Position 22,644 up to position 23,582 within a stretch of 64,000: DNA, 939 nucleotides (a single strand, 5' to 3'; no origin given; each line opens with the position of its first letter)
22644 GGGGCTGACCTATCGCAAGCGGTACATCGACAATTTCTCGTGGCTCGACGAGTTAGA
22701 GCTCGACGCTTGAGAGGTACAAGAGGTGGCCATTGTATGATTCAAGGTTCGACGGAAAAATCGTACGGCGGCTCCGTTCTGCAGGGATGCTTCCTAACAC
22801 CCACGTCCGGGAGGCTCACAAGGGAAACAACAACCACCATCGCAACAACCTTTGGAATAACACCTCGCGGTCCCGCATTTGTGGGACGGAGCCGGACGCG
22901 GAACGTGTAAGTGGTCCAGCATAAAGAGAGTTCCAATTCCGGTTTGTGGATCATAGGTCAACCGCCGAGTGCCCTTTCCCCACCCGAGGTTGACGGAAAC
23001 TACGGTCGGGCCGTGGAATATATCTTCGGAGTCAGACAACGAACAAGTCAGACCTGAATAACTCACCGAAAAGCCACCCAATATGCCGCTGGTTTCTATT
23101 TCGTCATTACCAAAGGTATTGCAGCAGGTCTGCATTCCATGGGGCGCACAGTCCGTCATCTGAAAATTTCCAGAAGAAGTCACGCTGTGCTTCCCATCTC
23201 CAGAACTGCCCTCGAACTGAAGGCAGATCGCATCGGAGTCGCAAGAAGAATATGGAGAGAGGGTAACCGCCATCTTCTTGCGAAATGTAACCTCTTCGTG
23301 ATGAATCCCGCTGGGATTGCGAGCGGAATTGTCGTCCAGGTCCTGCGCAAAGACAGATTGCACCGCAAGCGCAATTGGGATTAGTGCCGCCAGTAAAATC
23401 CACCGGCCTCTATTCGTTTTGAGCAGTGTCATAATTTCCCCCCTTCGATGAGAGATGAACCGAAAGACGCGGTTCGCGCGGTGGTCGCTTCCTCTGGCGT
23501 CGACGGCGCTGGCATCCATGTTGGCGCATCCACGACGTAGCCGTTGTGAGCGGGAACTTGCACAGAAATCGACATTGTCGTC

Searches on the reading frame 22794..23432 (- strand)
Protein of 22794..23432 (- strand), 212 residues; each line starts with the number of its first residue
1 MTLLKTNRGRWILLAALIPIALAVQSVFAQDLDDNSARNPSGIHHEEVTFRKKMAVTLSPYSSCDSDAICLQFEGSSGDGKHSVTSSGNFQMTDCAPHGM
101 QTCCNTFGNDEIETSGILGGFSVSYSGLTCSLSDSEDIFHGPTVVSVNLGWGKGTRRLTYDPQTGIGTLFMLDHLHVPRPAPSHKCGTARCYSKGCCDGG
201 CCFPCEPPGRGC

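Call 3: search_protein_families(library=pfam, proteins=[window:22794-23432:-], max_evalue=0.1)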
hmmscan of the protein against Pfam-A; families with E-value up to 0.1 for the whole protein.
window:22794-23432:- (212 aa): 0 families

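Call 4: search_protein_families(library=ncbifam, proteins=[window:22794-23432:-], max_evalue=0.1)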
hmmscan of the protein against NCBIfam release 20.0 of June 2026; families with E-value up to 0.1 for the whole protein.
window:22794-23432:- (212 aa): 0 families

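Call 6: find_homologous_proteins(query=window:22794-23432:-, max_evalue=0.01)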
Query window:22794-23432:- (212 aa): 18 proteins with E <= 0.01 among 114 candidates.
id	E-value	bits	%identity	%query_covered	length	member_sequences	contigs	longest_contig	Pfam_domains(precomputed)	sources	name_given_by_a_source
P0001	2.7e-143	493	99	100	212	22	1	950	-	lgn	-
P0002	6.2e-117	407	81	100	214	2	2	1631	-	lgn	-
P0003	1.1e-106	374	78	100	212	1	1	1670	-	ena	-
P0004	3.2e-105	369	77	99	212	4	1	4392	-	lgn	-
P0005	2.8e-103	363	77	100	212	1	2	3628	-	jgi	jgi:hypothetical protein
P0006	6.3e-102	358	77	100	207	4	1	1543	-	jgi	jgi:hypothetical protein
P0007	2.0e-99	350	74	100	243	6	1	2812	-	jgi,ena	-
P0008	2.9e-99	350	74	98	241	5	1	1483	-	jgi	jgi:hypothetical protein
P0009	4.0e-98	346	71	97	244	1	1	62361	-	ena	-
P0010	2.0e-95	337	71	100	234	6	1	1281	-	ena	-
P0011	1.1e-93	331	70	100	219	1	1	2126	-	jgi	jgi:hypothetical protein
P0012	6.1e-81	290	72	80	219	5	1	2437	-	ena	-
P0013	1.3e-74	269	67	86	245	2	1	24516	-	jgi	jgi:hypothetical protein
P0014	1.2e-68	249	73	71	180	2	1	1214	-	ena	-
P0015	4.3e-66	241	74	71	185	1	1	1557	-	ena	-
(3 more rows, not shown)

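Call 8: find_encoding_contigs(protein=P0009, flank=10000, max_places=3)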
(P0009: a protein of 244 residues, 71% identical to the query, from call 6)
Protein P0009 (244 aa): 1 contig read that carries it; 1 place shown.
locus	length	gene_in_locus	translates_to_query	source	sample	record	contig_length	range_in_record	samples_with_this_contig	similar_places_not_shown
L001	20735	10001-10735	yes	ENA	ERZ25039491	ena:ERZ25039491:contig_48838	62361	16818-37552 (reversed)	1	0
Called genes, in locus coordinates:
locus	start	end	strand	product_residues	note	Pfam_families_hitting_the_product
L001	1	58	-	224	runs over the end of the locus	-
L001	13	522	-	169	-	-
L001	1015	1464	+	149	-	-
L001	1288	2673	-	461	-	PF00202:Aminotran_3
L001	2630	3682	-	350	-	PF00202:Aminotran_3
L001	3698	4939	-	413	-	PF13439:Glyco_transf_4, PF13579:Glyco_trans_4_4, PF20706:GT4-conflict (weak), PF00534:Glycos_transf_1, PF13692:Glyco_trans_1_4, PF13524:Glyco_trans_1_2 (weak)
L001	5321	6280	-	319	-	PF06762:LMF1, PF25179:LMF1_C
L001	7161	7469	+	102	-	-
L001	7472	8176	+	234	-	-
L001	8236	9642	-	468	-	PF03007:WS_DGAT_cat, PF06974:WS_DGAT_C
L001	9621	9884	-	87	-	-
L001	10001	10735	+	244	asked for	-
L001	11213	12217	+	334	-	PF00296:Bac_luciferase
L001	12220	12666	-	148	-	-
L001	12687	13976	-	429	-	PF04909:Amidohydro_2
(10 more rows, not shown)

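Call 9: find_encoding_contigs(protein=P0013, flank=10000, max_places=3)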
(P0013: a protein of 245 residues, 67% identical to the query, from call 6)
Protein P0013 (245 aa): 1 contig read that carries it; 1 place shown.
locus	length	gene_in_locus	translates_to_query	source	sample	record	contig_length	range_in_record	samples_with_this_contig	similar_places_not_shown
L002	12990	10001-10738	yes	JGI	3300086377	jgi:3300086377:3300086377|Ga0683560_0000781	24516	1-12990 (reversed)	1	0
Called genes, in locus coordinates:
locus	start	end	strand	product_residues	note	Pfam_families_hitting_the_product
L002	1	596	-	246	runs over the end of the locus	PF03070:TENA_THI-4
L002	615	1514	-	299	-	PF12706:Lactamase_B_2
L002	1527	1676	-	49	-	-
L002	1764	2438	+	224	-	PF13532:2OG-FeII_Oxy_2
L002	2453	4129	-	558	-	PF00135:COesterase, PF20434:BD-FAE, PF07859:Abhydrolase_3 (faint), PF00135:COesterase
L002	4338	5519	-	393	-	PF00296:Bac_luciferase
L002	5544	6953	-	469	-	PF00890:FAD_binding_2 (faint), PF01266:DAO (weak), PF04820:Trp_halogenase (faint), PF12831:FAD_oxidored (weak), PF13450:NAD_binding_8 (weak)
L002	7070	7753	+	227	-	PF00440:TetR_N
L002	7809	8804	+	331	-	PF13409:GST_N_2, PF13410:GST_C_2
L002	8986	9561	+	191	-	PF00691:OmpA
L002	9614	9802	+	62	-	-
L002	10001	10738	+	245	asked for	-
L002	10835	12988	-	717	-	?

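Call 10: find_related_loci(query=A1, collection=genome_contigs, flank=10000)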
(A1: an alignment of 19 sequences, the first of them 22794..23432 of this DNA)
Query A1 (212 aa) in genome_contigs; peptide patterns used: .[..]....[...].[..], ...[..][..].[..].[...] (x = any residue, [..] = any of these).
20 stretches matched a pattern; 1 encode a relative of the query (tblastn E <= 1e-3); 1 distinct loci.
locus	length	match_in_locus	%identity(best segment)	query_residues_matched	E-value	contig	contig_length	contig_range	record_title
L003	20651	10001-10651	73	1-212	2e-105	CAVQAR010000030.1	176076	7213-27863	MAG: uncultured delta proteobacterium isolate MFD09286.bin.2.47 genome assembly, contig: contig_69203, whole genome shot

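Call 14: find_related_loci(query=A1, collection=metagenome_contigs, flank=6000)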
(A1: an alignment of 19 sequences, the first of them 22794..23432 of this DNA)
Query A1 (212 aa) in metagenome_contigs; peptide patterns used: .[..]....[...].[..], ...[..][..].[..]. (x = any residue, [..] = any of these).
96 stretches matched a pattern; 6 encode a relative of the query (tblastn E <= 1e-3); 6 distinct loci.
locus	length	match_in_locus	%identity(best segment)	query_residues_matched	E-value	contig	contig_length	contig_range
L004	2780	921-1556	99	1-212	9e-153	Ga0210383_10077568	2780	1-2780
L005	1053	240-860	76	1-212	2e-115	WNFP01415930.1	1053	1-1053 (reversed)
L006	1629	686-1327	74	1-212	9e-111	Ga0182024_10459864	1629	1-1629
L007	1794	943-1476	69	31-212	4e-89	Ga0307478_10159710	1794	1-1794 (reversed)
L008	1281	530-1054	73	41-210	1e-88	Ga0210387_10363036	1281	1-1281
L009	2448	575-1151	65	5-202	2e-59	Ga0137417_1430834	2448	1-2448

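Call 33: predict_structure(alignment_id=A2)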
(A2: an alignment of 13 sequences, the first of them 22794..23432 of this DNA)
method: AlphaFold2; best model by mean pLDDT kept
length: 212 residues; sequences in the alignment: 13
mean_pLDDT: 68.7   pTM: 0.59
mean pLDDT of the five models: 68.7, 65.5, 63.1, 62.0, 59.9
residues with pLDDT >= 90: 24; 70-90: 94; 50-70: 40; < 50: 54
segments of 3 or more residues with pLDDT < 50: 1-42, 181-184, 199-201, 208-212
pLDDT, mean of each block of 10 residues (from residue 1): 36 43 34 34 66 91 80 88 86 87 88 75 86 73 75 86 88 75 50 55 51 40
secondary structure, 60 per line:
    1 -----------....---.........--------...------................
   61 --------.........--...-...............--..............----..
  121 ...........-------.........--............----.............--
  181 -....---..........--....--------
elements in order: H12-15 H19-27 E45-60 E69-77 E84-98 E101-114 E119-131 E139-147 E150-161 E166-178 H189-194 E195-198 E201-204

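Call 35: search_protein_representatives(alignment_id=A2)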
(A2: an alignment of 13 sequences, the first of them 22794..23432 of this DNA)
Query: 13 sequences, 213 profile positions. Proteins with E-value up to 0.001 (for the whole library): 9; up to 1e-10: 3; up to 1e-30: 3. The best 9 are listed.
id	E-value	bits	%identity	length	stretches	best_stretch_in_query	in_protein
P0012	1.1e-113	394.3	-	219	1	3-213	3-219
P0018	4.2e-52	193.0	-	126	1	13-137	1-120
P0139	2.9e-34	134.7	-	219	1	3-206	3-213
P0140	1.8e-08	50.5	-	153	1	3-137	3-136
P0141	1.9e-07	47.1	-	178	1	13-173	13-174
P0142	2.4e-07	46.8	-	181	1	11-170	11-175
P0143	3.7e-07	46.2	-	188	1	5-163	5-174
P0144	2.0e-04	37.3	-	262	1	20-182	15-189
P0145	5.6e-04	35.8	-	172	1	46-174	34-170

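Call 39: find_homologous_proteins(query=A3, max_evalue=0.001)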
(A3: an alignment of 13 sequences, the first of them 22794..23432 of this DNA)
Query A3 (13 sequences) (212 aa, profile of the alignment): 23 proteins with E <= 0.001 among 8000 candidates.
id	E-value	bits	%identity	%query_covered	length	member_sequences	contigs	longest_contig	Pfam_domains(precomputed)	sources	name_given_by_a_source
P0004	9.0e-99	347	77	99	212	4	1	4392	-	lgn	-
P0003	4.7e-97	342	78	100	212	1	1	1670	-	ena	-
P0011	1.4e-92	327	70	100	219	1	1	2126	-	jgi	jgi:hypothetical protein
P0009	3.7e-92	326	71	97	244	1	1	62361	-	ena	-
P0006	4.2e-92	326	77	100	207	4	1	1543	-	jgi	jgi:hypothetical protein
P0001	5.2e-91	322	99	100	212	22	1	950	-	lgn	-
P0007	4.7e-90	319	74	100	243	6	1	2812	-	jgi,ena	-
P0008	2.8e-89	316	74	98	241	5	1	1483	-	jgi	jgi:hypothetical protein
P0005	3.1e-88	313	77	100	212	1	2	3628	-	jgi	jgi:hypothetical protein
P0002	4.1e-88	313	81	100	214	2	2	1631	-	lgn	-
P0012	1.4e-84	301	72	80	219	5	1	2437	-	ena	-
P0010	1.9e-83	297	71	100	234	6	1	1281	-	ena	-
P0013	4.8e-76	273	67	86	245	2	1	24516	-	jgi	jgi:hypothetical protein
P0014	5.6e-67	243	73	71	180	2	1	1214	-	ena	-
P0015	2.3e-58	215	74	71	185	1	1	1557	-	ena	-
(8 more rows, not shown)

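Call 40: search_solved_structures(query=A3, max_evalue=10)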
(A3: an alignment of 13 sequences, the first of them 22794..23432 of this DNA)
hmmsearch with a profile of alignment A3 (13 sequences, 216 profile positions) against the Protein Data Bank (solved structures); distinct sequences matched with E-value up to 10: 1.
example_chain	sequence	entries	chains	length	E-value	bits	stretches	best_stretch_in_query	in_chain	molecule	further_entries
3k0b_A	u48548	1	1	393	1.4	11.6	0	138-183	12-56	predicted N6-adenine-specific DNA methylase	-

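Call 41: find_encoding_contigs(protein=P0002, flank=5000, max_places=3)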
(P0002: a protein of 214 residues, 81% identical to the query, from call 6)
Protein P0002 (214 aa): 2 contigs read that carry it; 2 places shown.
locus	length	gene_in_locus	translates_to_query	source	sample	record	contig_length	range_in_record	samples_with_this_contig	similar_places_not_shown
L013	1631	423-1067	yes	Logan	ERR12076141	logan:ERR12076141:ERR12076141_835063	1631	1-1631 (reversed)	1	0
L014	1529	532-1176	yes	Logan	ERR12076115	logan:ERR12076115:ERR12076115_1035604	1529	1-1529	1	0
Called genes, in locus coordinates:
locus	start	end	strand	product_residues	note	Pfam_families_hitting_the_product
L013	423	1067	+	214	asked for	-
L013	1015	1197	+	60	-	-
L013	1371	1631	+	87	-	?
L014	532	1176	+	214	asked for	-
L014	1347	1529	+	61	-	?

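Call 42: find_encoding_contigs(protein=P0004, flank=5000, max_places=3)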
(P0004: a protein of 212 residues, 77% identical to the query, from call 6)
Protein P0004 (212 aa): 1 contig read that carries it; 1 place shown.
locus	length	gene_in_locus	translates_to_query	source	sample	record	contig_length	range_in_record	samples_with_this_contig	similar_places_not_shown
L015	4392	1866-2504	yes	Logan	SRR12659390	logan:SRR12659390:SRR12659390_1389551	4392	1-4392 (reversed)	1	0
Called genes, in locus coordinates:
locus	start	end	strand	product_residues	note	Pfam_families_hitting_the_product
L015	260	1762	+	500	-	-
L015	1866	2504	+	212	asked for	-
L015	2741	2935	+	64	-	-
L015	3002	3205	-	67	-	-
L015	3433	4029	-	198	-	PF08100:Dimerisation (weak)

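Call 43: find_encoding_contigs(protein=P0005, flank=5000, max_places=3)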
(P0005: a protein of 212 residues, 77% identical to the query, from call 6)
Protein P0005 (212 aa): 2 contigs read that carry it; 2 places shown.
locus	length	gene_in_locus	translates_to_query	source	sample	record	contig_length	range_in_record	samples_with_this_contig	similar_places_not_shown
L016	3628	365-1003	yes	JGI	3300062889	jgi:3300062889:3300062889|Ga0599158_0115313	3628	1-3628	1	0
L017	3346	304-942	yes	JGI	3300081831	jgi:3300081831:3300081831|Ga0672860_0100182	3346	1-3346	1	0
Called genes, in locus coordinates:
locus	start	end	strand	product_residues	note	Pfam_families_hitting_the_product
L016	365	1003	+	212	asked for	-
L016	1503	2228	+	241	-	PF13565:HTH_32 (weak)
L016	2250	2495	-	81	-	-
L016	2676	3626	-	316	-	?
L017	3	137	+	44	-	?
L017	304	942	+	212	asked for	-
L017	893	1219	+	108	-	-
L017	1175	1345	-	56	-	-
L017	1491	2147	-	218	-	-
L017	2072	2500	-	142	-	-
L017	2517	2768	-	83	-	PF12770:CHAT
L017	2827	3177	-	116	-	-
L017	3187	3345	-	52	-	?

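Call 60: search_protein_families(library=padloc, proteins=[window:22794-23432:-], max_evalue=0.01)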
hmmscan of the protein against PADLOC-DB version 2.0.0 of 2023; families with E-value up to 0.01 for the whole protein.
window:22794-23432:- (212 aa): 0 families

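Call 61: search_protein_families(library=pfam, alignment_id=A3, max_evalue=1)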
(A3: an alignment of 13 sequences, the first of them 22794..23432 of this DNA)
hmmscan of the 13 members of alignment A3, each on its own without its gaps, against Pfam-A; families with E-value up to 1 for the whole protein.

A. member 1, window:22794-23432:- (212 aa): 0 families

B. families by the number of members that match (of 13 scanned): 6 families
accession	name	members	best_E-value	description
PF18678.6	AOC_like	2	0.088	Allene oxide cyclase barrel like domain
PF13670.12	PepSY_2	1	0.066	Peptidase propeptide and YPEB domain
PF03018.19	Dirigent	1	0.084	Dirigent-like protein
PF18105.7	PGM1_C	1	0.09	PGM1 C-terminal domain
PF17228.7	SGP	1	0.2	Sulphur globule protein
PF20130.4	DUF6520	1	0.26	Family of unknown function (DUF6520)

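Call 71: fold_search(model_id=the predicted structure, library=pdb)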
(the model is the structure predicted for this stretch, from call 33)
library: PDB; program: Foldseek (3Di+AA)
matches with E <= 10: 1198; with E <= 0.001: 0
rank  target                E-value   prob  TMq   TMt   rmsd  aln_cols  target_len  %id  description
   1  6le0_B                1.9e-03  1.00  0.40  0.42  13.1       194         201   11  A nonspecific heme-binding cyclase catalyzes [4 + 2] cycloaddition during neoabyssomicin biosynthesis (released 2020-11-25)
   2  6le0_A                2.7e-03  1.00  0.41  0.41  14.3       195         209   10  A nonspecific heme-binding cyclase catalyzes [4 + 2] cycloaddition during neoabyssomicin biosynthesis (released 2020-11-25)
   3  5dyq_C                3.7e-03  1.00  0.41  0.59   4.9       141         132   13  AbyU L73M L139M (released 2016-06-08)
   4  5dyq_A                3.7e-03  1.00  0.38  0.56   5.7       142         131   15  AbyU L73M L139M (released 2016-06-08)
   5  6nnw_A                3.7e-03  1.00  0.36  0.36   6.7       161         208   11  Tsn15 in complex with substrate intermediate (released 2019-10-23)
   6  5dyv_C                3.9e-03  1.00  0.39  0.56   5.1       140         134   13  AbyU - wildtype (released 2016-06-08)
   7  2ooj_A                3.9e-03  1.00  0.36  0.53   5.6       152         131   13  CRYSTAL STRUCTURE OF A PROTEIN WITH UNKNOWN FUNCTION FROM DUF3224 FAMILY (SO_1590) FROM SHEWANELLA ONEIDENSIS MR-1 AT  (released 2007-02-06)
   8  2q03_B                4.1e-03  1.00  0.35  0.50   5.9       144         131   13  Crystal structure of uncharacterized protein (YP_563039.1) from Shewanella denitrificans OS217 at 1.80 A resolution (released 2007-05-29)
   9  6le0_D                4.3e-03  1.00  0.41  0.43  14.0       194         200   13  A nonspecific heme-binding cyclase catalyzes [4 + 2] cycloaddition during neoabyssomicin biosynthesis (released 2020-11-25)
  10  6ymn_DDD              4.3e-03  1.00  0.40  0.43  12.3       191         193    9  Crystal structure of the Diels Alderase AbmU from Streptomyces koyangensis (released 2021-04-21)
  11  6noi_B                4.7e-03  1.00  0.36  0.37   6.5       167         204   11  Crystal structure of Tsn15 in apo form (released 2019-10-23)
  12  6nnw_B                5.0e-03  1.00  0.36  0.37  11.1       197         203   13  Tsn15 in complex with substrate intermediate (released 2019-10-23)
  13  6ymn_BBB              6.4e-03  1.00  0.39  0.40  15.8       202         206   11  Crystal structure of the Diels Alderase AbmU from Streptomyces koyangensis (released 2021-04-21)
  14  5dyv_B                6.7e-03  1.00  0.40  0.59   5.0       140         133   13  AbyU - wildtype (released 2016-06-08)
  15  9uuv_B                6.7e-03  1.00  0.37  0.51   6.1       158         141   11  beta barrel protein-LucK (released 2026-03-18)
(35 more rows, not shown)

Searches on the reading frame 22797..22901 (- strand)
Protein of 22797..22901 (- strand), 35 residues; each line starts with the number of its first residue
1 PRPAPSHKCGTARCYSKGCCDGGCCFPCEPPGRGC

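Call 51: search_solved_structures(query=window:22797-22901:-, max_evalue=10, show_alignments=3)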
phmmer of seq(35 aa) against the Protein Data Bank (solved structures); distinct sequences matched with E-value up to 10: 0.

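Call 69: search_protein_families(library=pfam, proteins=[window:22797-22901:-], max_evalue=10)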
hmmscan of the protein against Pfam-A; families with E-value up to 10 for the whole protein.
seq(35 aa): 0 families
